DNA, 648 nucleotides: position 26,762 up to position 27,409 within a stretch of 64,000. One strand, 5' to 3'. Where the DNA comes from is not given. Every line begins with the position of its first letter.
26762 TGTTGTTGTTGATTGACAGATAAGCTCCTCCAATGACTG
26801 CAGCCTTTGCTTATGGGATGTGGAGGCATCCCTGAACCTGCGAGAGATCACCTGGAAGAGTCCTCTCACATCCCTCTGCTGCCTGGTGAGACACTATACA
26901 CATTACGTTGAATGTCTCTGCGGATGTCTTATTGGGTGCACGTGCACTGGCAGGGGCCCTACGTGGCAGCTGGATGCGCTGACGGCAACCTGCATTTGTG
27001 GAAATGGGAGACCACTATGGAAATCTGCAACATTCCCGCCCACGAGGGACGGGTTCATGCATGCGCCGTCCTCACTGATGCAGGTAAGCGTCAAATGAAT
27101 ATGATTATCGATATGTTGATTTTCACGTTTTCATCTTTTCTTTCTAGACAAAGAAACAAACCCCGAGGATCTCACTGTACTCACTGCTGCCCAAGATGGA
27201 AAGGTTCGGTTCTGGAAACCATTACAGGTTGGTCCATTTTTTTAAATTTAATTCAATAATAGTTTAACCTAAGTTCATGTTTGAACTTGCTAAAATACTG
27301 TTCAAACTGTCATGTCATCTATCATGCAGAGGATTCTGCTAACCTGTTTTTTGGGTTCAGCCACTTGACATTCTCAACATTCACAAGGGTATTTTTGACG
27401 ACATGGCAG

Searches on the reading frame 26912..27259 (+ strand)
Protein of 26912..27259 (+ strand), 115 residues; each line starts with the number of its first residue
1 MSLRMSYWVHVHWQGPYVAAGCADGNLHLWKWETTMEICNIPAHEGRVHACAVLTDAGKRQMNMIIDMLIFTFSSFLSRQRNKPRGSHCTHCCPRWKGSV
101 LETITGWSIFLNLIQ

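Call 19: search_protein_families(library=pfam, proteins=[window:26912-27259:+], max_evalue=0.1)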
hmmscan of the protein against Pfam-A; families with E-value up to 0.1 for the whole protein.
window:26912-27259:+ (115 aa): 11 families
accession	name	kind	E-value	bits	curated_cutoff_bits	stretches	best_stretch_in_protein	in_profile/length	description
PF25173.1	Beta-prop_WDR3_1st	-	0.003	17.7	154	1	13-53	39-79/184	WDR3 first beta-propeller domain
PF24807.1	WD40_CDC20-Fz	-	0.0036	17.1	200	1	9-53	55-101/292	CDC20/Fizzy WD40 domain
PF00400.38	WD40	-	0.0043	18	27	1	11-30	19-38/39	WD domain, G-beta repeat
PF25047.1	Beta-prop_TEP1_2nd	-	0.006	16.2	89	1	21-59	193-230/255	TEP-1 second beta-propeller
PF25174.1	Beta-prop_THOC3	-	0.019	14.4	305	1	7-52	175-220/272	THOC3 beta-propeller domain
PF24782.2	WD40_MABP1-WDR62_2nd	-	0.038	13.4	290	1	9-50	94-135/341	MABP1/WDR62 second WD40 domain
PF25172.1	Beta-prop_WDR3_2nd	-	0.065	12.9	140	1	17-57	52-92/293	WDR3 second beta-propeller domain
PF24814.1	WD40_Prp19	-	0.067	12.7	320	1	9-51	141-183/281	Prp19 WD40 domain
PF23414.1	Beta-prop_EML_2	-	0.075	12.8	90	1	9-52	45-88/266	Echinoderm microtubule-associated protein second beta-propeller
PF24817.1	WD40_WDHD1_1st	-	0.076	12.6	109.9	1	14-47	233-265/291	WDHD1 first WD40 domain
PF24805.1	EIF3I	-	0.096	12.2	200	1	8-54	57-102/324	EIF3I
